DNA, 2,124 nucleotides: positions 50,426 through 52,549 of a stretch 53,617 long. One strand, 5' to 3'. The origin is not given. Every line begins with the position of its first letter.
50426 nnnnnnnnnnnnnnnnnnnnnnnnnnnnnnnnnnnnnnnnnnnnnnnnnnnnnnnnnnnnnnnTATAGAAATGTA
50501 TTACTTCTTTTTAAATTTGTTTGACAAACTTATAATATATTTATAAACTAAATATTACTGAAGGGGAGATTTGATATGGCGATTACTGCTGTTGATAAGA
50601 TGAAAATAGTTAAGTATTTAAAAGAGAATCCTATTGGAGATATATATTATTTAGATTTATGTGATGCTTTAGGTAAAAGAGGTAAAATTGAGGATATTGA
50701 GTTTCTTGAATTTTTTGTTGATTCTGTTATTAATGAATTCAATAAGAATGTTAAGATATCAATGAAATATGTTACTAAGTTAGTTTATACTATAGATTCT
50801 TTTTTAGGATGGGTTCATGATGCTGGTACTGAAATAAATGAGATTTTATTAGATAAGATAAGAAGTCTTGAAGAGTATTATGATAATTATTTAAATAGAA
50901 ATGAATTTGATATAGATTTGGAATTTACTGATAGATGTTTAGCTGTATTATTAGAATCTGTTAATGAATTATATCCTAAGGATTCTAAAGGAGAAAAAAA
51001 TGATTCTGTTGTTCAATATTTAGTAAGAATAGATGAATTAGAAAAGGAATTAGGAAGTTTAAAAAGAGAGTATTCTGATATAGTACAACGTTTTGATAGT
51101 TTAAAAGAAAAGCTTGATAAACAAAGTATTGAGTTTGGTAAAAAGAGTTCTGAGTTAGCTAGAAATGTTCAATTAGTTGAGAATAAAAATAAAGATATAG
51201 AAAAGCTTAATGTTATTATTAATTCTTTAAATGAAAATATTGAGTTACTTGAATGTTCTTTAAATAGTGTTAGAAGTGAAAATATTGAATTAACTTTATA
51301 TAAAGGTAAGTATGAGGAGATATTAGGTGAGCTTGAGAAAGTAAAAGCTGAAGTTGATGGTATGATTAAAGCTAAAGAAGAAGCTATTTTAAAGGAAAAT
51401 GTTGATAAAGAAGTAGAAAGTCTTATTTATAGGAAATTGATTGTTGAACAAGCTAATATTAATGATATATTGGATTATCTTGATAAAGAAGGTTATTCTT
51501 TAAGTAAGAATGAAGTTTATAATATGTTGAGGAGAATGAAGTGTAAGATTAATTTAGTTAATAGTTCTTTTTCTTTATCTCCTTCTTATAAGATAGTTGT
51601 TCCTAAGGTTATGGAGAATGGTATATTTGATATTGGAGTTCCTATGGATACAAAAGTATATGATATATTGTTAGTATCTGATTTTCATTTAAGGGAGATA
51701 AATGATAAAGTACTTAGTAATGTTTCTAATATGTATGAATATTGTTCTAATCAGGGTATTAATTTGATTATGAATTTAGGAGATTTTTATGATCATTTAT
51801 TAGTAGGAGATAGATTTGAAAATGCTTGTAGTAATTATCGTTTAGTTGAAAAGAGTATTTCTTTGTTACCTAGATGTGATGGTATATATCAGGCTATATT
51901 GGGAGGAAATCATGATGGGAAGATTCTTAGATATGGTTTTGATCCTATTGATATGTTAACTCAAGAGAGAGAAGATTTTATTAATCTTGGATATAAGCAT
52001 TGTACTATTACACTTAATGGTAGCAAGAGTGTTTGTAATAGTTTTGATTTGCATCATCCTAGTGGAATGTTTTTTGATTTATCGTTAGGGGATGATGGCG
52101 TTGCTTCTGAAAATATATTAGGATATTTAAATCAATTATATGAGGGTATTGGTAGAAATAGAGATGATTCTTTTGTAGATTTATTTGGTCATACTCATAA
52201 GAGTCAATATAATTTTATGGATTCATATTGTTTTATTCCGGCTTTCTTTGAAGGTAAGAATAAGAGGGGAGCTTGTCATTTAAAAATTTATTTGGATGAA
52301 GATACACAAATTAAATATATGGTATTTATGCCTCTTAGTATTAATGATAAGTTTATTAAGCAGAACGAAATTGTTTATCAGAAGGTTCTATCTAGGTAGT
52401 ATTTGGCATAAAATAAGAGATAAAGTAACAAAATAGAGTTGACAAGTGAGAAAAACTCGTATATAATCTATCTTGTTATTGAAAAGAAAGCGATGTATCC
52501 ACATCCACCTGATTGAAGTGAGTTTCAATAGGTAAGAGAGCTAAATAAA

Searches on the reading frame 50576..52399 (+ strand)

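Call 8: search_protein_families(library=pfam, proteins=[window:50576-52399:+], max_evalue=0.01)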
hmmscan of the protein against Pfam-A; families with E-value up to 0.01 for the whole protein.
window:50576-52399:+ (607 aa): 3 families
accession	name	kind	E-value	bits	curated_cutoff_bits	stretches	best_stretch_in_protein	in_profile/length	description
PF00149.33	Metallophos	-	0.00016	22.7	21.5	1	364-463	3-90/191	Calcineurin-like phosphoesterase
PF10826.14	DUF2551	-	0.0054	17.4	23.4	0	45-82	25-62/83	Protein of unknown function (DUF2551)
PF10473.14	CENP-F_leu_zip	-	0.0064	17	34.5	0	170-280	16-128/140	Leucine-rich repeats of kinetochore protein Cenp-F/LEK1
